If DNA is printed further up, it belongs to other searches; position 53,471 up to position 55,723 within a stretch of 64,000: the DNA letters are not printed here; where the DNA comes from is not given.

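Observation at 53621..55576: Unusual domain architecture: RNB exoribonuclease core fused to tandem dsRNA-binding domains, without CSD or S1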

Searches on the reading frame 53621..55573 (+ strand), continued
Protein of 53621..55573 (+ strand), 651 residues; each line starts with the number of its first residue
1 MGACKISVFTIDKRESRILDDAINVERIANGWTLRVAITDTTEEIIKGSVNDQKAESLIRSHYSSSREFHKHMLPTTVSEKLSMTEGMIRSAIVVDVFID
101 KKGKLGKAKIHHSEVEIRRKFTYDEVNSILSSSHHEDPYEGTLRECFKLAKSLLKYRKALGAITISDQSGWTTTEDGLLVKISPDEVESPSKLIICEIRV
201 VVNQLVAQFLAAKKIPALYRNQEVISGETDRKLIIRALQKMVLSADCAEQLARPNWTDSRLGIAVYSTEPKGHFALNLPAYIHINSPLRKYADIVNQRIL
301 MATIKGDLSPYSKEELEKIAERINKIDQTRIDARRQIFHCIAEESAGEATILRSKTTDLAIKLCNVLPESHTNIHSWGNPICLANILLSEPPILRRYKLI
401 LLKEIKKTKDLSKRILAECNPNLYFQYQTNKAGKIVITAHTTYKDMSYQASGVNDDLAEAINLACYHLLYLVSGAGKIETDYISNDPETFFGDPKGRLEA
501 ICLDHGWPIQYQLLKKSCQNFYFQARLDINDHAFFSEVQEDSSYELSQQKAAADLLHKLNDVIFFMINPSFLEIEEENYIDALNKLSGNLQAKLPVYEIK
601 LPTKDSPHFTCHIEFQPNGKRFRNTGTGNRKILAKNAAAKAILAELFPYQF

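Call 32: find_homologous_proteins(query=A3, max_evalue=1e-40)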
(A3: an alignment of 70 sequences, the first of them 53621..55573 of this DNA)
Query A3 (70 sequences) (651 aa, profile of the alignment): 29 proteins with E <= 1e-40 among 8000 candidates.
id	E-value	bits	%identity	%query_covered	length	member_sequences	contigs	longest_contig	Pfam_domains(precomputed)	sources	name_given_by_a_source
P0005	2.5e-238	811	33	51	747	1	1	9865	PF00773.26,PF00035.33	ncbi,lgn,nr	ncbi:MAG TPA: RNB domain-containing ribonuclease [Ktedonobacteraceae bacterium]|nr:RNB domain-contai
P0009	1.1e-232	793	33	51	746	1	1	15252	PF00773.26,PF00035.33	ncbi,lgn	-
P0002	3.0e-232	791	35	41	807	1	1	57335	PF00773.26,PF00035.33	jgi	jgi:ribonuclease R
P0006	7.2e-231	787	33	52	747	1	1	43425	PF14709.14,PF00773.26,PF00035.33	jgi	jgi:ribonuclease R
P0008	4.2e-230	784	33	52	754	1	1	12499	PF14709.14,PF00773.26,PF00035.33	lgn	-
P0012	3.3e-229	781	31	52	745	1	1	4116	PF00773.26,PF00035.33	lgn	-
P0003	8.0e-221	753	33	55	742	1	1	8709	PF00773.26,PF00035.33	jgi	jgi:ribonuclease R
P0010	6.1e-211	721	33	50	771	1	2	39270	PF14709.14,PF00773.26,PF00035.33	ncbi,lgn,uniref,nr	ncbi:RNB domain-containing ribonuclease [Thermogemmatispora sp.]|uniref:RNB domain-containing ribonu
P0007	1.1e-202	693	35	52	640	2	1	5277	PF14709.14,PF00773.26,PF00035.33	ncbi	-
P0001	4.4e-150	520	100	100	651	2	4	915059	PF00773.26,PF00035.33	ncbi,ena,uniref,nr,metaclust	ncbi:MAG: Exoribonuclease R, ribonuclease R [Berkelbacteria bacterium GW2011_GWE1_39_12]|uniref:Exor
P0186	1.6e-75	273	29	51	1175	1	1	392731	PF00575.30,PF00773.26,PF08206.18,PF07382.17,PF02095.22,PF17876.8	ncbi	-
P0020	5.2e-73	265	26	57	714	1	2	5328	PF00575.30,PF00773.26,PF08206.18,PF17876.8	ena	-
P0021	1.2e-72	264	27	51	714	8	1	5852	PF00575.30,PF00773.26,PF08206.18,PF17876.8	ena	-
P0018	7.3e-71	258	31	48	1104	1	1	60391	PF00575.30,PF00773.26,PF08206.18,PF07382.17,PF17876.8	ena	-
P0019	3.9e-69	252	28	48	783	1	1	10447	PF00575.30,PF23459.2,PF00773.26,PF08206.18,PF17876.8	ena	-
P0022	1.2e-68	250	28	47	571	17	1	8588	PF00773.26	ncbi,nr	ncbi:MAG: RNB domain-containing ribonuclease [Thermoleophilia bacterium]|nr:RNB domain-containing ri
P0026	2.6e-68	249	25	51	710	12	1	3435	PF17849.8,PF00575.30,PF00773.26,PF08206.18,PF17876.8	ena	-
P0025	3.4e-68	249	26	46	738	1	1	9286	PF00575.30,PF00773.26,PF08206.18,PF17876.8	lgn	-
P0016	7.7e-68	248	28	51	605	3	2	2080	PF00575.30,PF00773.26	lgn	-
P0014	9.7e-67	244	29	49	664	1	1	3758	PF23161.2,PF25255.2,PF00773.26,PF18614.8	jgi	jgi:exoribonuclease-2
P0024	2.1e-66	243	28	46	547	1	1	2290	PF00575.30,PF00773.26,PF17876.8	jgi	jgi:ribonuclease R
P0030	1.5e-64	237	22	57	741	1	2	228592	PF17849.8,PF00575.30,PF00773.26,PF08206.18,PF17876.8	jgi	jgi:ribonuclease R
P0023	7.6e-64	235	26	46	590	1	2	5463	PF00773.26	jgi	jgi:ribonuclease R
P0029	3.8e-62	229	26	45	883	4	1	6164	PF00575.30,PF00773.26,PF08206.18,PF17876.8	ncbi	-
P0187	8.5e-58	215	35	8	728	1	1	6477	PF00773.26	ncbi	-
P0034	1.3e-57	214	26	45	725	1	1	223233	PF00575.30,PF00773.26,PF08206.18,PF17876.8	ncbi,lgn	-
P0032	3.3e-57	213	23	51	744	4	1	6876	PF17849.8,PF00575.30,PF00773.26,PF08206.18,PF22896.4,PF17876.8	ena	-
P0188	9.8e-45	171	41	10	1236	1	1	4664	PF00773.26,PF25049.2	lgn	-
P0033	1.8e-42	164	46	8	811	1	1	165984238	PF17849.8,PF00773.26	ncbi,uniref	ncbi:DIS3-like exonuclease 2 [Lycorma delicatula]|uniref:DIS3-like exonuclease 2 n=1 Tax=Lycorma del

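Call 33: list_cluster_members(proteins=[P0037, P0038, P0039, P0040, P0041, P0042, P0043, P0045, P0046, P0143])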
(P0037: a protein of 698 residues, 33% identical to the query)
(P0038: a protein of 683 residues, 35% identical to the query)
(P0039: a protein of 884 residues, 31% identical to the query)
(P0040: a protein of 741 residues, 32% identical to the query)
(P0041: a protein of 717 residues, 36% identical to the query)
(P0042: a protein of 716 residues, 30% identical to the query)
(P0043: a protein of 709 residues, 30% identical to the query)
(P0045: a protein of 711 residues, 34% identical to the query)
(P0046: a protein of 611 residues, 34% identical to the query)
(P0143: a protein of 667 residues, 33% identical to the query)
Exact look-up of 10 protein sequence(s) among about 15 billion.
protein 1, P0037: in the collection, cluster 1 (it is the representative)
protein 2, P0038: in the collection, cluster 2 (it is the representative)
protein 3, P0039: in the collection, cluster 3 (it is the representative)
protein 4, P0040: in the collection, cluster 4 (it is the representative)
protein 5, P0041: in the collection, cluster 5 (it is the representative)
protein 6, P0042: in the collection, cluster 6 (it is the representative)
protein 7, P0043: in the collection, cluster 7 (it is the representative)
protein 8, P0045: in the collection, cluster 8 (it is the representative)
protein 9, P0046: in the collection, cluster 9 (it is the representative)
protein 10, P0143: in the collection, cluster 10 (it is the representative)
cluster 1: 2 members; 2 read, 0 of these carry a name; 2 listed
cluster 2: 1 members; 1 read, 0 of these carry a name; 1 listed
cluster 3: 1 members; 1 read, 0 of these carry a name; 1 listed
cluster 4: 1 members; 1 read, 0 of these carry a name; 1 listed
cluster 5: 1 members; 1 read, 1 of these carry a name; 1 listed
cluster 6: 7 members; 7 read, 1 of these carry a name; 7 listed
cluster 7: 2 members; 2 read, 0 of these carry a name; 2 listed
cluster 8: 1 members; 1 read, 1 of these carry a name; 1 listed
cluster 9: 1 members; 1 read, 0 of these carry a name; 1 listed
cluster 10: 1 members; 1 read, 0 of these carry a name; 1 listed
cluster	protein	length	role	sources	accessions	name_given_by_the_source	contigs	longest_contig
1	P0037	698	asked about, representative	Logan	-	-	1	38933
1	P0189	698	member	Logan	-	-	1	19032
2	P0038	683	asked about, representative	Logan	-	-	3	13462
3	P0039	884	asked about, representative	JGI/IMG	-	-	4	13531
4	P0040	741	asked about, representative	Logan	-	-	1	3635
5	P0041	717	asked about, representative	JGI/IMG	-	ribonuclease R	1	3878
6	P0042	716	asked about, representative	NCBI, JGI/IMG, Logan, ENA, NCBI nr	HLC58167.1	MAG TPA: RNB domain-containing ribonuclease [Candidatus Nanoarchaeia archaeon] | RNB domain-containing ribonuclease [Candidatus Nanoarchaeia archaeon]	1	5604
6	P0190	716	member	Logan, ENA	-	-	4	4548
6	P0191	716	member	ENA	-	-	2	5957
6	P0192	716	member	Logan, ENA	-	-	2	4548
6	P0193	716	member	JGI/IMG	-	-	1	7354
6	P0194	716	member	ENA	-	-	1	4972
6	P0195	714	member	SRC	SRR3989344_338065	-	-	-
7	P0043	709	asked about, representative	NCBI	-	-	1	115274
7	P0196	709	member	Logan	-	-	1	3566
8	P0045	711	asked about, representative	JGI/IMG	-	ribonuclease R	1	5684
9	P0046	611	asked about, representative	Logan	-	-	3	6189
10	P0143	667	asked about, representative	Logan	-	-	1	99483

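Call 34: find_related_loci(query=A3, collection=genome_contigs, flank=6000)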
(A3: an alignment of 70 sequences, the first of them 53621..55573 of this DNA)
Query A3 (651 aa) in genome_contigs; peptide patterns used: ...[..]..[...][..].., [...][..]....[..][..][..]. (x = any residue, [..] = any of these).
600 stretches matched a pattern (row limit reached: there are more); 590 encode a relative of the query (tblastn E <= 1e-3); the best 80 are kept; 80 distinct loci.
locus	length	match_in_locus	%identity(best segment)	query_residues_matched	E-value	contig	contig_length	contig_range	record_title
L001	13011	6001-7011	31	11-346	4e-43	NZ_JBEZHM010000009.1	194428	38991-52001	Streptomyces sp. NPDC048659 NPDC048659_54_A11.ctg-0009, whole genome shotgun sequence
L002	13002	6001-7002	31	10-359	3e-32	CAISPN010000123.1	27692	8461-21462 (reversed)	MAG: uncultured cyanobacterium isolate Umea_bin-05048 genome assembly, contig: bin-05048:123/124, whole genome shotgun s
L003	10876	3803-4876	29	5-338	4e-30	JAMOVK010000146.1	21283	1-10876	MAG: Deltaproteobacteria bacterium isolate PIR-30_metabat2_scaf2bin.024 PIR-30_scaffold_786_c1, whole genome shotgun seq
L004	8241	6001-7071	28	6-337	2e-28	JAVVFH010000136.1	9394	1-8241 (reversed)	MAG: Lysobacterales bacterium isolate TamC13-42 NODE_136_length_9394_cov_3.606204, whole genome shotgun sequence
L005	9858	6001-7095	27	7-346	2e-27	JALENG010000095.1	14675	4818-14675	MAG: Clostridia bacterium isolate SUG159 k141_7702307, whole genome shotgun sequence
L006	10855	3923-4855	28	9-325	9e-27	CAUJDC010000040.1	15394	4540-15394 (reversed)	MAG: Patescibacteria group bacterium isolate KLAP151 genome assembly, contig: KLAP151_385541, whole genome shotgun seque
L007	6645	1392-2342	30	8-300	1e-26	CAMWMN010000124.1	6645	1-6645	MAG TPA_asm: uncultured Clostridia bacterium isolate SRR14411333_bin.6_metawrap_v1.3_MAG genome assembly, contig: NODE.7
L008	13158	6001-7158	29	8-361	6e-27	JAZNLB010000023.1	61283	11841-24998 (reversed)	MAG: Clostridia bacterium isolate T1900044672_TS20190138.MAGScoT_cleanbin_000002 SGB_1595_k141_2482862, whole genome sho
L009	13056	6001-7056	29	6-350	1e-26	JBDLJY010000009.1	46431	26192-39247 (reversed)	MAG: Pseudomonadota bacterium isolate MAG115 MAG115_9, whole genome shotgun sequence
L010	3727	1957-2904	30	6-304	3e-26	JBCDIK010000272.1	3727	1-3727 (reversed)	MAG: Pseudomonadota bacterium isolate P01_H01_bin.178 k141_2290416_length_3727_cov_11.7052, whole genome shotgun sequenc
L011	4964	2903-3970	28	6-335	5e-26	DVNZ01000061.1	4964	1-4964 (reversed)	MAG TPA_asm: Candidatus Aphodomorpha intestinavium isolate ChiGjej2B2-16831 ChiGjej2B2M5__C195742_L4964_SRR6323342, whol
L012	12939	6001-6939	29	8-306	5e-25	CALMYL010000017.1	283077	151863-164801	MAG TPA_asm: uncultured Ignavibacteria bacterium isolate SRR2107182_bin.96_CONCOCT_v1.1_MAG genome assembly, contig: ERZ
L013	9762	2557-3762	27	6-376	6e-25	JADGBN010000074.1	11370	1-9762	MAG: Gammaproteobacteria bacterium isolate nTSbin2 nTS_bin2_NODE_74_length_11370_cov_1.033710, whole genome shotgun sequ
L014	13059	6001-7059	27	6-337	6e-25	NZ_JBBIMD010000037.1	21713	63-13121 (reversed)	MAG: Thermus sp. isolate PGS172224_bin_224 NODE_363_length_21713_cov_10.8142, whole genome shotgun sequence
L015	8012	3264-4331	27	5-335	9e-25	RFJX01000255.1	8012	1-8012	MAG: Gammaproteobacteria bacterium isolate J113 k99_1314924, whole genome shotgun sequence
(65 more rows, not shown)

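Call 36: search_protein_families(library=padloc, proteins=[window:53621-55573:+], max_evalue=0.1)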
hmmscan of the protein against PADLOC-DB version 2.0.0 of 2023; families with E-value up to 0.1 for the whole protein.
window:53621-55573:+ (651 aa): 0 families

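Call 37: search_protein_families(library=phrogs, proteins=[window:53621-55573:+], max_evalue=0.1)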
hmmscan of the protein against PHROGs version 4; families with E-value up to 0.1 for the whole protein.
window:53621-55573:+ (651 aa): 1 family
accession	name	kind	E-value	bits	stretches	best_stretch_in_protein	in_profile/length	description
phrog_13933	-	DNA, RNA and nucleotide metabolism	6.1e-41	141.3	2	6-224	223-446/677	nuclease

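Call 41: find_encoding_contigs(protein=P0011, flank=8000, max_places=2)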
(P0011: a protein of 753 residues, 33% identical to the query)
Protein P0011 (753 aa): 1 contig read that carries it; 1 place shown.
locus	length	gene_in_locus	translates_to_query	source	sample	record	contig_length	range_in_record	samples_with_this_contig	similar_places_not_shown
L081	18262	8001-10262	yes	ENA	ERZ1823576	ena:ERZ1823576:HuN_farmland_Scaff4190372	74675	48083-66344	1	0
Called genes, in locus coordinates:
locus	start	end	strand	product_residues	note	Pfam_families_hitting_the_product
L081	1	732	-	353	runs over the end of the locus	-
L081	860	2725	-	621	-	-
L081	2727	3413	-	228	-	-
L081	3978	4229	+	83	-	-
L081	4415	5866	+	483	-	PF01381:HTH_3, PF17874:TPR_MalT (faint), PF00515:TPR_1 (faint), PF07719:TPR_2 (faint), PF13424:TPR_12 (faint), PF13428:TPR_14 (faint)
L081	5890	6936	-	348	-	PF13847:Methyltransf_31, PF08241:Methyltransf_11, PF08242:Methyltransf_12, PF13649:Methyltransf_25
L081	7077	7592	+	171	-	-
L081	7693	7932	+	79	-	-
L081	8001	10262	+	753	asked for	PF00773:RNB, PF00035:dsrm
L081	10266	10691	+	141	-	PF00075:RNase_H, PF13456:RVT_3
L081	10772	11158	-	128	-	-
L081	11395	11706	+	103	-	-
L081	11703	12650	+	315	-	PF00072:Response_reg (weak), PF00196:GerE (weak), PF20586:DUF6788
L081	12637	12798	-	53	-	-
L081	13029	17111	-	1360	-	PF20586:DUF6788, PF03704:BTAD, PF07719:TPR_2 (faint), PF13181:TPR_8 (faint), PF13191:AAA_16, PF13401:AAA_22 (weak), PF17874:TPR_MalT (weak), PF13424:TPR_12 (weak), +1 more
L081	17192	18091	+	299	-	PF04542:Sigma70_r2, PF04539:Sigma70_r3, PF04545:Sigma70_r4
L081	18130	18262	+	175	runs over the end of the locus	PF00072:Response_reg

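Call 42: find_encoding_contigs(protein=P0002, flank=6000, max_places=2)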
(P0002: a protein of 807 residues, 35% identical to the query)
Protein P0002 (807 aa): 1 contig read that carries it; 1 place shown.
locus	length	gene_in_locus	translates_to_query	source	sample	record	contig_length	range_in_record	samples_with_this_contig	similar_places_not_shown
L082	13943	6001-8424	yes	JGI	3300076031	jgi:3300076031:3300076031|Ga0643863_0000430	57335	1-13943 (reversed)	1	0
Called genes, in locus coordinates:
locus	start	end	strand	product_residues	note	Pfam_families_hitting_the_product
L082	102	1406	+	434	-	PF14239:RRXRR, PF01844:HNH, PF13395:HNH_4 (weak), PF14279:HNH_5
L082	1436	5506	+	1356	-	PF01637:ATPase_2 (weak), PF13191:AAA_16 (weak), PF13401:AAA_22 (weak), PF13374:TPR_10 (faint), PF13424:TPR_12 (weak), PF08014:MATCAP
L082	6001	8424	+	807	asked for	PF00773:RNB, PF00035:dsrm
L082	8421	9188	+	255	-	-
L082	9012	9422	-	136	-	-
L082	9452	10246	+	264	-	-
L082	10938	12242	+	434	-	-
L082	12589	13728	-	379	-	PF13599:Pentapeptide_4 (weak), PF00805:Pentapeptide, PF13391:HNH_2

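Call 43: find_encoding_contigs(protein=P0006, flank=6000, max_places=2)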
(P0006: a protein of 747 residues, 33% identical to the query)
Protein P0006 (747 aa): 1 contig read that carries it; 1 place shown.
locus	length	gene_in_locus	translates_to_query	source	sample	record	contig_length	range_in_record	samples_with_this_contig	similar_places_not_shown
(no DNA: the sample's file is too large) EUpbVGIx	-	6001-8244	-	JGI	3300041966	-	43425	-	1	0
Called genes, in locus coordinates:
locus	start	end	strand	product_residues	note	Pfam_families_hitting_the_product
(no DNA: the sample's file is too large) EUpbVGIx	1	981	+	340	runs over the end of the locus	PF00589:Phage_integrase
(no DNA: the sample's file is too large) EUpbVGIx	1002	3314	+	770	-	PF00589:Phage_integrase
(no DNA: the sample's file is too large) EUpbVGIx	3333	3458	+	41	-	-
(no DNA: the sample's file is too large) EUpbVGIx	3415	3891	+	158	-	-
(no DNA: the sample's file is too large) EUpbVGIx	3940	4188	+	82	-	-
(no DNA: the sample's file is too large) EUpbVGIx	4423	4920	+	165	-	-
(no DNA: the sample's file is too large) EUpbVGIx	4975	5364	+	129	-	-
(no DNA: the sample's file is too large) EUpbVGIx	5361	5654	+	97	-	-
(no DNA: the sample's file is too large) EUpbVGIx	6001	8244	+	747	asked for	PF00773:RNB, PF14709:DND1_DSRM (faint), PF00035:dsrm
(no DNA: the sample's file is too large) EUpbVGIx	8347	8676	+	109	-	-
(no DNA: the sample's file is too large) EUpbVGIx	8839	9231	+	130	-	PF01863:YgjP-like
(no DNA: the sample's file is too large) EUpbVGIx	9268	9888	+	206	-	-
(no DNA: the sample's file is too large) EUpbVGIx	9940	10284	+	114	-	PF18066:Phage_ABA_S (weak)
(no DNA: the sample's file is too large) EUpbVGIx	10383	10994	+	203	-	PF00929:RNase_T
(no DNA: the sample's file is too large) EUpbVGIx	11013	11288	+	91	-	-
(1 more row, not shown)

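Call 44: find_encoding_contigs(protein=P0010, flank=6000, max_places=2)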
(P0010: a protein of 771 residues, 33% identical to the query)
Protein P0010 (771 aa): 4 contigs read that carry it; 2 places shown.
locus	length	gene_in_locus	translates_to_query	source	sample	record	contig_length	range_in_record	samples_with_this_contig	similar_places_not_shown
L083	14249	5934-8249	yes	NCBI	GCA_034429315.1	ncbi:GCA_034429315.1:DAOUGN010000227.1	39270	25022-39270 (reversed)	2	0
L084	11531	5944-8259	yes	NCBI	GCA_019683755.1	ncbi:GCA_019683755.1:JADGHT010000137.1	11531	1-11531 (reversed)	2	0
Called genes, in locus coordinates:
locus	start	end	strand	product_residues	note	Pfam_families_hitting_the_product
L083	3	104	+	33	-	?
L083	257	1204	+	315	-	PF05257:CHAP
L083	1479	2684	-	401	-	PF24684:Vgb_lyase, PF07494:Reg_prop (faint), PF08450:SGL (weak), PF24684:Vgb_lyase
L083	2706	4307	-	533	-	PF00919:UPF0004, PF04055:Radical_SAM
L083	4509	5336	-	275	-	PF09858:DUF2085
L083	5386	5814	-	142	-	PF00462:Glutaredoxin (faint), PF05768:Glrx-like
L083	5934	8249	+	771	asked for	PF00773:RNB, PF00035:dsrm, PF14709:DND1_DSRM (faint), PF00035:dsrm (weak)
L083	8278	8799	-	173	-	PF02566:OsmC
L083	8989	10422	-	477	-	PF00553:CBM_2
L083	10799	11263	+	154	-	PF02566:OsmC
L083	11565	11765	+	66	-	PF21531:Rv2175c_wHTH (faint), PF13384:HTH_23 (faint), PF12728:HTH_17, PF13411:MerR_1 (weak), PF00376:MerR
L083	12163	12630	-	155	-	PF06803:DUF1232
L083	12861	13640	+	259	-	PF13668:Ferritin_2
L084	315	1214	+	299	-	PF05257:CHAP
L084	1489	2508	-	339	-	PF24684:Vgb_lyase, PF07494:Reg_prop (faint), PF08450:SGL (weak), PF24684:Vgb_lyase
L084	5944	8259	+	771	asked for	PF00773:RNB, PF00035:dsrm, PF14709:DND1_DSRM (faint), PF00035:dsrm (weak)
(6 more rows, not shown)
